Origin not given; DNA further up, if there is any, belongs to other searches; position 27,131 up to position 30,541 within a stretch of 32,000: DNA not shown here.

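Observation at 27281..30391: Prodrug-type S12 peptidase and ABC exporter fused into one 1036-aa protein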

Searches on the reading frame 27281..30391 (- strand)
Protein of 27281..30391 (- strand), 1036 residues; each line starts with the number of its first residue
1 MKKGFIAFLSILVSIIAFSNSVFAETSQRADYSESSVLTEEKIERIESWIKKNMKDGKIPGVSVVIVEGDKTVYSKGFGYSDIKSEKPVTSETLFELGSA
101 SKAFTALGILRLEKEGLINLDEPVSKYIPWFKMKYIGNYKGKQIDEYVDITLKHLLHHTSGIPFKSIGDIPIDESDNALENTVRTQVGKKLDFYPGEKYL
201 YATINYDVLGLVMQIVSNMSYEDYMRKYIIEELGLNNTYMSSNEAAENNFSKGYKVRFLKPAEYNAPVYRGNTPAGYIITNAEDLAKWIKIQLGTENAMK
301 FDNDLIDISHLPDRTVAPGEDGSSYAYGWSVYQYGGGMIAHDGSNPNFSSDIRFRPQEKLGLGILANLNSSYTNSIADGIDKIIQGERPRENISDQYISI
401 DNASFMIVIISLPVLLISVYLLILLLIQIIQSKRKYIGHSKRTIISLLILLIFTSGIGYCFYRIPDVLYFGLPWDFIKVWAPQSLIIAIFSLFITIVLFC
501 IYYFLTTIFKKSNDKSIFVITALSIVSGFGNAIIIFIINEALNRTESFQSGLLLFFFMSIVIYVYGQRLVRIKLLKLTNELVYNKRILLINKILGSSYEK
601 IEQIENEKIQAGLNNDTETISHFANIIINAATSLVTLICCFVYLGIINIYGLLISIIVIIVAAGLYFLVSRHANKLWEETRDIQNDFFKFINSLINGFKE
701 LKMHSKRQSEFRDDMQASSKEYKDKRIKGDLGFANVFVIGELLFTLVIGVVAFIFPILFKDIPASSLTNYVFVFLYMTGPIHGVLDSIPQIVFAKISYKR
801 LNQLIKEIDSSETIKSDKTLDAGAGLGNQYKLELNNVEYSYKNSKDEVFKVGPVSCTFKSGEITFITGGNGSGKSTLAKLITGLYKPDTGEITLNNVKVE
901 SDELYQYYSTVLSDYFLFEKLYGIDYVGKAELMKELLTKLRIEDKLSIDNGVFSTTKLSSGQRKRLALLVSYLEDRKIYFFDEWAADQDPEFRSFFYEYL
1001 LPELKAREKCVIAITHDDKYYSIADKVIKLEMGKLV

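Call 3: search_protein_families(library=pfam, proteins=[window:27281-30391:-], max_evalue=0.01)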
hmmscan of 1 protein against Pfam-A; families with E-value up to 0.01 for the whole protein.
window:27281-30391:- (1036 aa): 6 families
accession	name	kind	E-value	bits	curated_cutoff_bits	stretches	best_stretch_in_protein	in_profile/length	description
PF00144.29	Beta-lactamase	-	7.3e-68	229.6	27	1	47-371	2-313/329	Beta-lactamase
PF00005.33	ABC_tran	-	4.9e-23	82.7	25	1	853-985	3-136/137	ABC transporter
PF13304.12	AAA_21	-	3e-06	28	27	0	863-883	1-21/304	AAA domain, putative AbiEii toxin, Type IV TA system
PF02463.25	SMC_N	-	3.9e-06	26.9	40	0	945-1032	135-213/220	RecF/RecN/SMC N terminal domain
PF13555.12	AAA_29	-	0.001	19.2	27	1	857-878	18-39/61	P-loop containing region of AAA domain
PF13476.12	AAA_23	-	0.0019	19.3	27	1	856-882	15-40/201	AAA domain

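Call 4: search_protein_families(library=ncbifam, proteins=[window:27281-30391:-], max_evalue=0.01)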
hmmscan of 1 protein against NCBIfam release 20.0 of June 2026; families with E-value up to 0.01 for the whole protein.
window:27281-30391:- (1036 aa): 207 families (the best 25 are shown)
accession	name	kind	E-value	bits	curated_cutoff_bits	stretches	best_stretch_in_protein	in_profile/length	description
TIGR01194.1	cyc_pep_trnsptr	subfamily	1e-110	371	286.2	1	512-1036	15-548/554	cyclic peptide export ABC transporter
NF007813.0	PRK10522.1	equivalog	1.4e-99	334.2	604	1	504-1035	3-527/547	multidrug ABC transporter permease/ATP-binding protein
NF045998.1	cleave_ABC_plasm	equivalog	3e-32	111.7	500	1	516-1028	157-671/673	Mbov_0121 family peptidase domain-containing ABC transporter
NF033085.1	bla_class_C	equivalog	1.7e-30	106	415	1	45-298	7-240/356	class C beta-lactamase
NF012173.1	CMY2-MIR-ACT-EC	exception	1e-26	93.7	680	1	38-297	23-262/380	CMY2/MIR/ACT/EC family class C beta-lactamase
NF040478.1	blaLAQ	exception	9.9e-26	90.6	850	1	46-293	31-257/380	LAQ family class C beta-lactamase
TIGR03375.1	type_I_sec_LssB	subfamily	1e-25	90.1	693.1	1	631-1036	266-680/696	type I secretion system permease/ATPase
NF008364.0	PRK11160.1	equivalog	1.9e-25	89.5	630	1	576-1036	86-553/575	heme ABC transporter ATP-binding protein/permease CydC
NF038366.1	blaSFDC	exception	2.5e-25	89.4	840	1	39-294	24-259/382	SFDC family class C beta-lactamase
TIGR03796.1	NHLM_micro_ABC1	equivalog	9.3e-25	86.9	853.3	1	534-1036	178-690/710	NHLP family bacteriocin export ABC transporter peptidase/permease/ATPase subunit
TIGR02203.1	MsbA_lipidA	equivalog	1.1e-24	86.8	602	1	533-1036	36-547/572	lipid A export permease/ATP-binding protein MsbA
TIGR02868.1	CydC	equivalog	1.6e-24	86.5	329.05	1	613-1017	116-529/530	thiol reductant ABC exporter subunit CydC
NF000385.4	blaACT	exception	1.7e-24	86.5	810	1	43-297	29-262/380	ACT family cephalosporin-hydrolyzing class C beta-lactamase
NF000191.1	CMY2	exception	4.4e-24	85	800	1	38-294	23-259/381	CMY-2 family class C beta-lactamase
NF041662.1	ampC_Kaer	exception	1.8e-23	82.9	825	1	43-296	29-261/381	AmpC-Kaer family extended-spectrum class C beta-lactamase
NF045513.1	HepA_fam_ABC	equivalog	2.2e-22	79.3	725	1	537-1036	86-587/610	heterocyst formation ABC transporter subunit HepA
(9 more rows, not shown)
